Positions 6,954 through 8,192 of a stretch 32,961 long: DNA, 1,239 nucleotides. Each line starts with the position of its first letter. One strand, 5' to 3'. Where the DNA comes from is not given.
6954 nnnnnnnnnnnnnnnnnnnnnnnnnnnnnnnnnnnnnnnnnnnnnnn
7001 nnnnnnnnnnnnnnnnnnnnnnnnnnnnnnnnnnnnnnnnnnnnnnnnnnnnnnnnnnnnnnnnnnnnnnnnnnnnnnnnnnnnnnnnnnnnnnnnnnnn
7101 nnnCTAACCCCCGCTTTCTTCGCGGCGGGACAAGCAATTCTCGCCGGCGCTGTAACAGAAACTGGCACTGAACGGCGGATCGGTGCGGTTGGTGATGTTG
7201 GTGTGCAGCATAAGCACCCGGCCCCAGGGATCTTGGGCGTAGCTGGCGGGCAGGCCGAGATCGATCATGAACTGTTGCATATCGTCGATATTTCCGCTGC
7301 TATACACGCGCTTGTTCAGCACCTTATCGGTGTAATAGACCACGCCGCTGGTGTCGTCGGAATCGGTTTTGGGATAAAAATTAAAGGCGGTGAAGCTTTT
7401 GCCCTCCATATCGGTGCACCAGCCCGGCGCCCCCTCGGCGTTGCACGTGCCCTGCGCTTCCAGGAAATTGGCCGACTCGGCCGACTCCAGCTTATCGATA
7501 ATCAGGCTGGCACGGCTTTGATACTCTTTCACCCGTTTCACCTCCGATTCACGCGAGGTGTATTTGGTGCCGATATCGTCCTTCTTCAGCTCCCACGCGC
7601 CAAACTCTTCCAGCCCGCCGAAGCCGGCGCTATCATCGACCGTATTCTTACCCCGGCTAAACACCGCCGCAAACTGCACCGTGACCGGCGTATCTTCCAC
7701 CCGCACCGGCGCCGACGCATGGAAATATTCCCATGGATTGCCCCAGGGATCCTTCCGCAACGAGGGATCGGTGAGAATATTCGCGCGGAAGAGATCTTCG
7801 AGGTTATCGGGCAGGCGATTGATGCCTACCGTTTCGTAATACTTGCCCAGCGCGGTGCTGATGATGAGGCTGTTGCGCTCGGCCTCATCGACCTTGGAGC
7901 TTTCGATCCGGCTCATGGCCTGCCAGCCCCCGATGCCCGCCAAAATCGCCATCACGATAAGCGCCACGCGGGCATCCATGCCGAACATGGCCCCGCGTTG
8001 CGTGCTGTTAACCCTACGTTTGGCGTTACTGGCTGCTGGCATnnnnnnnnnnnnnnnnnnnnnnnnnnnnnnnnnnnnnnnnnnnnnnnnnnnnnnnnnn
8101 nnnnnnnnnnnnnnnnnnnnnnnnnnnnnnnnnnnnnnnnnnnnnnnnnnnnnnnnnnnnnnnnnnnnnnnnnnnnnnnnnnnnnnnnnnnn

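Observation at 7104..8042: Oversized pseudopilin with two GspG-like modules and a non-canonical class III signal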

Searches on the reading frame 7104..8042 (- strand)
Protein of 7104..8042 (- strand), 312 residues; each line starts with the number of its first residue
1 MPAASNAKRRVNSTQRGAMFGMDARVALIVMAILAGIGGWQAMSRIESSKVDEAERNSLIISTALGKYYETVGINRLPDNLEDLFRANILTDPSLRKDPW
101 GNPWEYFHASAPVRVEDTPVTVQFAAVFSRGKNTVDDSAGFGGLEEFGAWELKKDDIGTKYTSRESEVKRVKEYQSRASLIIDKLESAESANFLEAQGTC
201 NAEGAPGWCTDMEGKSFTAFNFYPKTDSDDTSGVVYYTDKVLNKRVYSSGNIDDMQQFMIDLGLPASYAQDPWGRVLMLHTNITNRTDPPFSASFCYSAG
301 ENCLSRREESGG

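Call 5: search_protein_families(library=pfam, max_evalue=0.01, proteins=[window:7104-8042:-])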
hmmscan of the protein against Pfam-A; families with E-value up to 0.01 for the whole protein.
window:7104-8042:- (312 aa): 0 families

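Call 6: search_protein_families(library=ncbifam, max_evalue=0.01, proteins=[window:7104-8042:-])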
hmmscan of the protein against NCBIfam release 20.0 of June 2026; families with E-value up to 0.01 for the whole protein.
window:7104-8042:- (312 aa): 1 family
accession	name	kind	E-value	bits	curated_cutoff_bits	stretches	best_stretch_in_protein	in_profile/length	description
TIGR01710.1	typeII_sec_gspG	equivalog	0.0093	16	88.85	0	25-108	9-103/134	type II secretion system major pseudopilin GspG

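Call 7: find_homologous_proteins(query=window:7104-8042:-, max_evalue=0.001)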
Query window:7104-8042:- (312 aa): 98 proteins with E <= 0.001 among 1002 candidates.
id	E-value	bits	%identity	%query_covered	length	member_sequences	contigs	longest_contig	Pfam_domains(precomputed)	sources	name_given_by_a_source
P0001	3.1e-209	711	100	100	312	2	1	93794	-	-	-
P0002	2.1e-164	564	81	94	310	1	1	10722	-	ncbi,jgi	jgi:type II secretory pathway pseudopilin PulG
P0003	9.4e-157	539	74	96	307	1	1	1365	-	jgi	jgi:type II secretory pathway pseudopilin PulG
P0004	5.7e-142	490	70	94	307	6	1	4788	-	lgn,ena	-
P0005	1.5e-141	489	68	95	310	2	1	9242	-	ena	-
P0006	3.0e-140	485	65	99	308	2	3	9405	-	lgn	-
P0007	1.0e-137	476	65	95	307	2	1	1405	-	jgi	jgi:type II secretory pathway pseudopilin PulG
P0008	2.8e-135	468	66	96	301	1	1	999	-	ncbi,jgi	jgi:hypothetical protein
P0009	3.8e-132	458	64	96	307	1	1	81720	PF08334.17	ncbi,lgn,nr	ncbi:MAG: hypothetical protein GC129_05790 [Proteobacteria bacterium]|nr:hypothetical protein [Pseud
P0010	2.4e-131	455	62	98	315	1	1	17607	-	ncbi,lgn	-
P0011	2.6e-131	455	65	94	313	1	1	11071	-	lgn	-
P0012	6.1e-131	454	62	99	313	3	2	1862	-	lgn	-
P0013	3.0e-130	452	63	96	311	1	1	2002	-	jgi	jgi:type II secretory pathway pseudopilin PulG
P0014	1.3e-127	443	59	96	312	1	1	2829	-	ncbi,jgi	jgi:hypothetical protein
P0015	2.1e-127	443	60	98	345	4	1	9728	-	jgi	jgi:type II secretory pathway pseudopilin PulG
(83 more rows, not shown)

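Call 8: search_solved_structures(query=window:7104-8042:-, max_evalue=10, show_alignments=3)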
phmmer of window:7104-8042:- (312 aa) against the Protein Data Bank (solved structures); distinct sequences matched with E-value up to 10: 6.
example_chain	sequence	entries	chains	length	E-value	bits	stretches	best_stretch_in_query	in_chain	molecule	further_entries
1l8w_A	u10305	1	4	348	0.084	15.2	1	104-173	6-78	VlsE1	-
7fdy_A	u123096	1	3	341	0.39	13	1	147-269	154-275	Porin OmpF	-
7ff7_A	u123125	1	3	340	0.4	13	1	147-269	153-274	Outer membrane protein F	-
9j9o_A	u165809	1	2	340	0.4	13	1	147-269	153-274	Outer membrane porin F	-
9j9p_A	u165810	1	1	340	0.43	12.9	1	147-269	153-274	Outer membrane porin F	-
30ie_B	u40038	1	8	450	1.2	11.5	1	40-126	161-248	Virion nicking-joining enzyme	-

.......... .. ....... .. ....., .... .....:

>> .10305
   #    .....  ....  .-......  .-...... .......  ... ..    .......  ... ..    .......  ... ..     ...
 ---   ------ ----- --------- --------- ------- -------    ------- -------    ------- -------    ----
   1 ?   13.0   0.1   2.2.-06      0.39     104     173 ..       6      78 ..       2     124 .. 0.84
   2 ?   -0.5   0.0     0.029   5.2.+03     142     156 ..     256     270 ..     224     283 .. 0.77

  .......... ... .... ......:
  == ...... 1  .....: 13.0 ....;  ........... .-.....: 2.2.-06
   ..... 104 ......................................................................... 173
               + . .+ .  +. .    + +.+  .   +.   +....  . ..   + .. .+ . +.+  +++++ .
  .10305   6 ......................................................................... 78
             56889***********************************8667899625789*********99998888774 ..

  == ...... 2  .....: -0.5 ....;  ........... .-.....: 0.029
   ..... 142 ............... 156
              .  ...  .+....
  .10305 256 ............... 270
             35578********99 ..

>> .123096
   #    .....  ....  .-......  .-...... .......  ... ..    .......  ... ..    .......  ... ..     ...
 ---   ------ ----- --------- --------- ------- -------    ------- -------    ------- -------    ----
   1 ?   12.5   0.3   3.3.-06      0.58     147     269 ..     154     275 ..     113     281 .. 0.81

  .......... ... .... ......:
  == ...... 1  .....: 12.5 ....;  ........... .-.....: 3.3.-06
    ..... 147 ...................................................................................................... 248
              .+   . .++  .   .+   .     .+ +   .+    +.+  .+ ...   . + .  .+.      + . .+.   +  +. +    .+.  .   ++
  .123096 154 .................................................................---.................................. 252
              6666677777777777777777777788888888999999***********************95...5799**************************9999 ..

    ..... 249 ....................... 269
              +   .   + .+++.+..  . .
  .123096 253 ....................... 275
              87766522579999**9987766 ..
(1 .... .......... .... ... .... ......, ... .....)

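Call 11: find_related_loci(query=A1, collection=genome_contigs, flank=10000)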
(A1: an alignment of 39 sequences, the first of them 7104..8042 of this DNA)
Query A1 (312 aa) in genome_contigs; peptide patterns used: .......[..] (x = any residue, [..] = any of these).
38 stretches matched a pattern; 23 encode a relative of the query (tblastn E <= 1e-3); 23 distinct loci.
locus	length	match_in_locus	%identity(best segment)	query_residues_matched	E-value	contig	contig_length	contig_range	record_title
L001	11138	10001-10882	70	15-308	3e-149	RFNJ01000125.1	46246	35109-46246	MAG: Proteobacteria bacterium isolate LLD_154 Lanier.contig13670.46246bp, whole genome shotgun sequence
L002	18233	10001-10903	65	8-308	5e-140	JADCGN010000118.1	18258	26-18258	MAG: Alphaproteobacteria bacterium isolate M179S2SP2A29QC M179S2_118, whole genome shotgun sequence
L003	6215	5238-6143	62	2-308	1e-138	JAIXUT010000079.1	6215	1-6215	MAG: Alphaproteobacteria bacterium isolate D1_MAG_00039 pond_D1_MAG_00039_000000000038, whole genome shotgun sequence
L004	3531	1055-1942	61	13-308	8e-137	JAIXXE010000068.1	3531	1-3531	MAG: Alphaproteobacteria bacterium isolate D4_MAG_00043 pond_D4_MAG_00043_000000000176, whole genome shotgun sequence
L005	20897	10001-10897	64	10-308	8e-132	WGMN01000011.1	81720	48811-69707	MAG: Proteobacteria bacterium isolate RI_491 c_000000186399, whole genome shotgun sequence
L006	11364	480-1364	62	13-306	2e-130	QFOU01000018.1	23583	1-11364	MAG: Pseudomonas fluorescens isolate S2_006_000_R2_63 S2_006_000_R2_scaffold_1868, whole genome shotgun sequence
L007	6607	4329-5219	60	11-306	2e-127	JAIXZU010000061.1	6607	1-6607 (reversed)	MAG: Alphaproteobacteria bacterium isolate D8_MAG_00060 pond_D8_MAG_00060_000000000048, whole genome shotgun sequence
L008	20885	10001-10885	61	13-306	2e-126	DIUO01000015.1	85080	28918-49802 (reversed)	MAG TPA_asm: Proteobacteria bacterium UBA6156 UBA6156_contig_10674, whole genome shotgun sequence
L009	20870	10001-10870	61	19-306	6e-126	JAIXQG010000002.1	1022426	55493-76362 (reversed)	MAG: Alphaproteobacteria bacterium isolate C4_MAG_00017 pond_C4_MAG_00017_000000000002, whole genome shotgun sequence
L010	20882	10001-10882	60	15-306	2e-123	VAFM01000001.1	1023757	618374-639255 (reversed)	MAG: Blastochloris viridis isolate S2_018_000_R2_106 S2_018_000_R2_scaffold_1, whole genome shotgun sequence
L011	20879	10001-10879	50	14-306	5e-108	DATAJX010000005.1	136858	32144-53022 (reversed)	MAG TPA_asm: Alphaproteobacteria bacterium isolate SMAG_U6923 k141_32955, whole genome shotgun sequence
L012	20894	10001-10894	52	10-306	1e-104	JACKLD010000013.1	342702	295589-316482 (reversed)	MAG: Pseudomonadaceae bacterium isolate HK-STAS-PROT-82 HK-STAS-PROT-82_13, whole genome shotgun sequence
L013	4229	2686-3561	51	15-304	1e-104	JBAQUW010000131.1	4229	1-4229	MAG: Alphaproteobacteria bacterium isolate MFD03283_ilm_asm_bin13 k127_113019, whole genome shotgun sequence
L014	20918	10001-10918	49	2-305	3e-104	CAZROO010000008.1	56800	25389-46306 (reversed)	MAG TPA_asm: uncultured Pseudomonadales bacterium isolate SRP263991_co5_643 genome assembly, contig: NODE_1235_length_56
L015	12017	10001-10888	47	9-304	3e-97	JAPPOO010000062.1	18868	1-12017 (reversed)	MAG: Alphaproteobacteria bacterium isolate SB9153_S2_bin_2 NODE_537_length_18868_cov_21.0542, whole genome shotgun seque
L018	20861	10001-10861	43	15-297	3e-67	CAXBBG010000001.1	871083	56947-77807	MAG TPA_asm: uncultured Magnetococcales bacterium isolate ERR2762135_binner123_Refined_42 genome assembly, contig: ERZ34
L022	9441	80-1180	42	15-121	2e-9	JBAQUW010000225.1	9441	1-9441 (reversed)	MAG: Alphaproteobacteria bacterium isolate MFD03283_ilm_asm_bin13 k127_60630, whole genome shotgun sequence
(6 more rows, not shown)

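Call 17: predict_structure(alignment_id=A1)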
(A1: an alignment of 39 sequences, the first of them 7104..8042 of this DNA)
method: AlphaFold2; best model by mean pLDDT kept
length: 312 residues; sequences in the alignment: 39
mean_pLDDT: 87.4   pTM: 0.74
mean pLDDT of the five models: 87.4, 86.6, 86.1, 85.1, 84.7
residues with pLDDT >= 90: 231; 70-90: 32; 50-70: 31; < 50: 18
segments of 3 or more residues with pLDDT < 50: 1-6, 14-22
pLDDT, mean of each block of 10 residues (from residue 1): 47 47 55 57 77 96 96 91 96 96 96 91 95 84 94 93 95 96 97 97 95 95 95 95 95 97 97 94 94 92 72 47
secondary structure, 60 per line:
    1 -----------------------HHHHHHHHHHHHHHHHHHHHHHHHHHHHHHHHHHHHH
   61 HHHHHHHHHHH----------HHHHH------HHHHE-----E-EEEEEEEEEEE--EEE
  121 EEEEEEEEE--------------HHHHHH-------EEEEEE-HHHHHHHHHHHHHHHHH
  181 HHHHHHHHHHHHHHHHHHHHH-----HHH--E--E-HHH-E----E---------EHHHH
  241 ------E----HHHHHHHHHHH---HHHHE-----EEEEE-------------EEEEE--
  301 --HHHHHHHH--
elements in order: H24-71 H82-86 H93-96 E105-115 E118-129 H144-149 E157-162 H164-201 H237-240 H252-262 H266-269 E276-280 E294-298 H303-310

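Call 20: fold_search(model_id=the predicted structure, library=pdb)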
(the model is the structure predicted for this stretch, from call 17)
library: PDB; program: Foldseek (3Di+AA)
matches with E <= 10: 262; with E <= 0.001: 0
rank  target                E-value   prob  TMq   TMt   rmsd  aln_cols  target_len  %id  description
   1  7kzp_Q                4.9e-02  0.63  0.16  0.07  16.2       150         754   10  Structure of the human Fanconi anaemia Core complex (released 2021-03-10)
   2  7kzp_P                1.0e-01  0.16  0.11  0.06  15.2       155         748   10  Structure of the human Fanconi anaemia Core complex (released 2021-03-10)
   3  3pb4                  5.7e-01  0.09  0.10  0.10  11.6        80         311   14  Crystal structure of the catalytic domain of human Golgi-resident glutaminyl cyclase at pH 6.0 (released 2011-02-02)
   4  3pb7                  7.2e-01  0.08  0.11  0.11   9.9        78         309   15  Crystal structure of the catalytic domain of human Golgi-resident glutaminyl cyclase in complex with PBD150 (released 2011-02-02)
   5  6w9r_A                8.2e-01  0.06  0.08  0.13  10.7       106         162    6  Crystal structure of an OTU deubiquitinase from Wolbachia pipientis wMel bound to ubiquitin (released 2020-07-01)
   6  6w9r_B                8.7e-01  0.06  0.08  0.12  10.6       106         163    6  Crystal structure of an OTU deubiquitinase from Wolbachia pipientis wMel bound to ubiquitin (released 2020-07-01)
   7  5epv_D                9.8e-01  0.08  0.11  0.19  14.4       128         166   14  Histidine kinase domain from the LOV-HK blue-light receptor from Brucella abortus (released 2016-02-24)
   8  6w9r_G                9.8e-01  0.04  0.09  0.12  10.8       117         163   10  Crystal structure of an OTU deubiquitinase from Wolbachia pipientis wMel bound to ubiquitin (released 2020-07-01)
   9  5t2h_A                9.8e-01  0.04  0.11  0.11  22.3       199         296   14  Engineered variant of I-OnuI meganuclease targeting the Human TCRa gene; harbors 43 point mutations relative to wild-t (released 2017-05-03)
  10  3pb6                  1.2e+00  0.07  0.10  0.10  10.9        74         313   14  Crystal structure of the catalytic domain of human Golgi-resident glutaminyl cyclase at pH 6.5 (released 2011-02-02)
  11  6xyw_Bd               1.3e+00  0.06  0.10  0.14  16.5        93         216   15  Structure of the plant mitochondrial ribosome (released 2020-04-15)
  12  2dch                  1.3e+00  0.06  0.09  0.13   9.8        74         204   12  Crystal structure of archaeal intron-encoded homing endonuclease I-Tsp061I (released 2006-07-06)
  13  9a5d_A                1.6e+00  0.06  0.17  0.10  14.7       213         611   14  Integrative model of WALK-YYCH by crosslinking MS and deep learning (released 2024-09-18)
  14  3icr_A                1.7e+00  0.09  0.09  0.06   5.7        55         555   18  Crystal structure of oxidized Bacillus anthracis CoADR-RHD (released 2009-11-17)
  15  8f71_B                1.7e+00  0.08  0.10  0.16  13.3       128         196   12  Crystal structure of the histidine kinase domain of bacteriophytochrome RpBphP2 (released 2023-11-22)
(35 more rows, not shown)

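Call 33: search_protein_families(library=pfam, max_evalue=10, proteins=[window:7104-8042:-])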
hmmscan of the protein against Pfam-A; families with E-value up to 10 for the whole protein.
window:7104-8042:- (312 aa): 1 family
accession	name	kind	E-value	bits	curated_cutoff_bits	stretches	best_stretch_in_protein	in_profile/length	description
PF08334.16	T2SSG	-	0.042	14.4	21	1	45-110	5-80/108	Type II secretion system (T2SS), protein G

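Call 60: find_homologous_proteins(query=A4, max_evalue=0.001)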
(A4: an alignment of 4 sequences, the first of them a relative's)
Query A4 (4 sequences) (206 aa, profile of the alignment): 448 proteins with E <= 0.001 among 2060 candidates; the best 120 are listed.
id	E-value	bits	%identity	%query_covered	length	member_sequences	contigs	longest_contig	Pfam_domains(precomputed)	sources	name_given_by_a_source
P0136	3.8e-81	290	100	100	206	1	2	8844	-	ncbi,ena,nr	ncbi:MAG TPA: hypothetical protein DCL21_02690 [Alphaproteobacteria bacterium]|nr:hypothetical prote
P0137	1.7e-79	284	30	74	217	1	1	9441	-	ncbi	ncbi:MAG: hypothetical protein WAX89_08430, partial [Alphaproteobacteria bacterium]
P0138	4.2e-75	270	37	48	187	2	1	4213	-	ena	-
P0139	1.0e-67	246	38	51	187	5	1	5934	-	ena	-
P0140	1.2e-67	246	33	51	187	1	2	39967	-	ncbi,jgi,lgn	ncbi:MAG: hypothetical protein ACI9TY_001830 [Alphaproteobacteria bacterium]|jgi:hypothetical protei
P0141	3.5e-66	241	36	51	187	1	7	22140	-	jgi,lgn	jgi:hypothetical protein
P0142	3.5e-66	241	36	48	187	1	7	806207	-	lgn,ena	-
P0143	1.0e-65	239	45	29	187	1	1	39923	-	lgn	-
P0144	2.3e-64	235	48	28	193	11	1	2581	-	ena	-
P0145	1.6e-61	226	39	48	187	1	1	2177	-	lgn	-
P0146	2.5e-57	212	30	86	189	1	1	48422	-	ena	-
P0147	2.7e-57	212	31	86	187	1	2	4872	-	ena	-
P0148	8.2e-56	207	29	84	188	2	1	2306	-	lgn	-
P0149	1.4e-53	200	30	85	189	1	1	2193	-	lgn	-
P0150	1.3e-52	197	31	84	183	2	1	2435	-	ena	-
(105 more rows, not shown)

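Call 80: search_protein_families(library=pfam, max_evalue=0.001, proteins=[L010:18-1406:+, L010:11076-12404:+, L010:12462-13943:-, L010:14029-15066:-, L018:14022-15017:+, L018:15842-16912:+, L018:17766-19097:-, L018:19286-20851:-, L018:2848-3426:+, L022:11-655:+])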
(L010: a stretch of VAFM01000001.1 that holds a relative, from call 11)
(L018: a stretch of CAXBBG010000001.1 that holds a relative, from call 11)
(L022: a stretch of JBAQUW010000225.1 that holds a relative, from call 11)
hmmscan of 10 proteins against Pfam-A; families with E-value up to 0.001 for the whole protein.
L010:18-1406:+ (462 aa): 1 family
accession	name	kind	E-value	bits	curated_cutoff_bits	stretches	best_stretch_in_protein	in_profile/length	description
PF00353.25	HemolysinCabind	-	3.4e-55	183.9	23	8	113-148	1-36/36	RTX calcium-binding nonapeptide repeat (4 copies)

L010:11076-12404:+ (442 aa): 1 family
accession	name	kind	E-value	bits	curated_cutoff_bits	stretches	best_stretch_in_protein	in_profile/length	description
PF00285.26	Citrate_synt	-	8.7e-144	479.4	27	1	60-425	1-357/357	Citrate synthase, C-terminal domain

L010:12462-13943:- (493 aa): 8 families
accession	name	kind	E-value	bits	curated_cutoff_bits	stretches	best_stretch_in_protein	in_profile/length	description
PF05872.18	HerA_C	-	2.9e-197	656.7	22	1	10-492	9-499/502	Helicase HerA-like C-terminal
PF01935.23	DUF87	-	3.1e-08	34.4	23.2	1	13-218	13-200/220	Helicase HerA, central domain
PF01580.24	FtsK_SpoIIIE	-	4.6e-06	26.7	24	1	10-43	27-60/221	FtsK/SpoIIIE family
PF10412.15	TrwB_AAD_bind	-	2.7e-05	23.7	20.5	1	13-62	6-55/387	Type IV secretion-system coupling protein DNA-binding domain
PF13401.12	AAA_22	-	6.3e-05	23.7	27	0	22-50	5-33/130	AAA domain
PF04851.21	ResIII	-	0.00015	22.2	22.5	0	19-55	20-59/164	Type III restriction enzyme, res subunit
PF13191.12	AAA_16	-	0.00025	22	32.6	0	23-88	25-68/167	AAA ATPase domain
PF00004.35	AAA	-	0.00066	20.6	21.2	0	26-81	2-52/131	ATPase family associated with various cellular activities (AAA)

L010:14029-15066:- (345 aa): 2 families
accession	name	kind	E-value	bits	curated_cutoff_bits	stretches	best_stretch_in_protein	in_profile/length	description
PF00266.25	Aminotran_5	-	3.1e-50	171.6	21.5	1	5-333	24-369/371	Aminotransferase class-V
PF01212.27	Beta_elim_lyase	-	4e-06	26.8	27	1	30-149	39-169/288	Beta-eliminating lyase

L018:14022-15017:+ (331 aa): 5 families
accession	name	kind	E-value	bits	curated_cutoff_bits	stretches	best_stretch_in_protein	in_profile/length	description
PF01370.27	Epimerase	-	2.7e-38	132.2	20.9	1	3-244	2-238/240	NAD dependent epimerase/dehydratase family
PF16363.11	GDP_Man_Dehyd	-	1.1e-18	68.2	27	1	3-267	1-269/332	GDP-mannose 4,6 dehydratase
PF01073.25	3Beta_HSD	-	6.8e-13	48.7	22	1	3-229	1-224/280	3-beta hydroxysteroid dehydrogenase/isomerase family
PF07993.18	NAD_binding_4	-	1.9e-07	30.9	20.1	1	64-159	85-192/258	Male sterility protein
PF04321.23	RmlD_sub_bind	-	2.8e-06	27.1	27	1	3-160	4-141/287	RmlD substrate binding domain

L018:15842-16912:+ (356 aa): 1 family
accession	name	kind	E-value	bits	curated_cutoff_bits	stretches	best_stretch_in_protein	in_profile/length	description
PF02636.23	Methyltransf_28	-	5e-55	187.1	23.3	1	61-273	1-237/249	Putative S-adenosyl-L-methionine-dependent methyltransferase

L018:17766-19097:- (443 aa): 1 family
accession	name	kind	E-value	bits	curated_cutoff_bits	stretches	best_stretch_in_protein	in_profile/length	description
PF06965.17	Na_H_antiport_1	-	4.8e-113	378.3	23.5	1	12-401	2-373/374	Na+/H+ antiporter 1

L018:19286-20851:- (521 aa): 6 families
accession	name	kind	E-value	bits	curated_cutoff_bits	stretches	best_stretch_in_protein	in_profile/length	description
PF08459.17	UvrC_RNaseH_dom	-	2.4e-43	148.2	22.3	1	285-452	2-159/159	UvrC RNAse H endonuclease domain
PF22920.2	UvrC_RNaseH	-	3.5e-28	98.3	24.3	1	157-268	1-115/116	UvrC Ribonuclease H-like domain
PF14520.12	HHH_5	-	1.2e-08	35.8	27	1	467-517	3-54/57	Helix-hairpin-helix domain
PF12826.13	HHH_2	-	9.7e-07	29.3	27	1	470-519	7-56/64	Helix-hairpin-helix motif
PF02151.25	UVR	-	7.8e-06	25.9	21.5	1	111-141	3-33/36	UvrB/uvrC motif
PF00633.29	HHH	-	0.00011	22.3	24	0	488-506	1-19/30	Helix-hairpin-helix motif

L018:2848-3426:+ (192 aa): 0 families

L022:11-655:+ (214 aa): 0 families
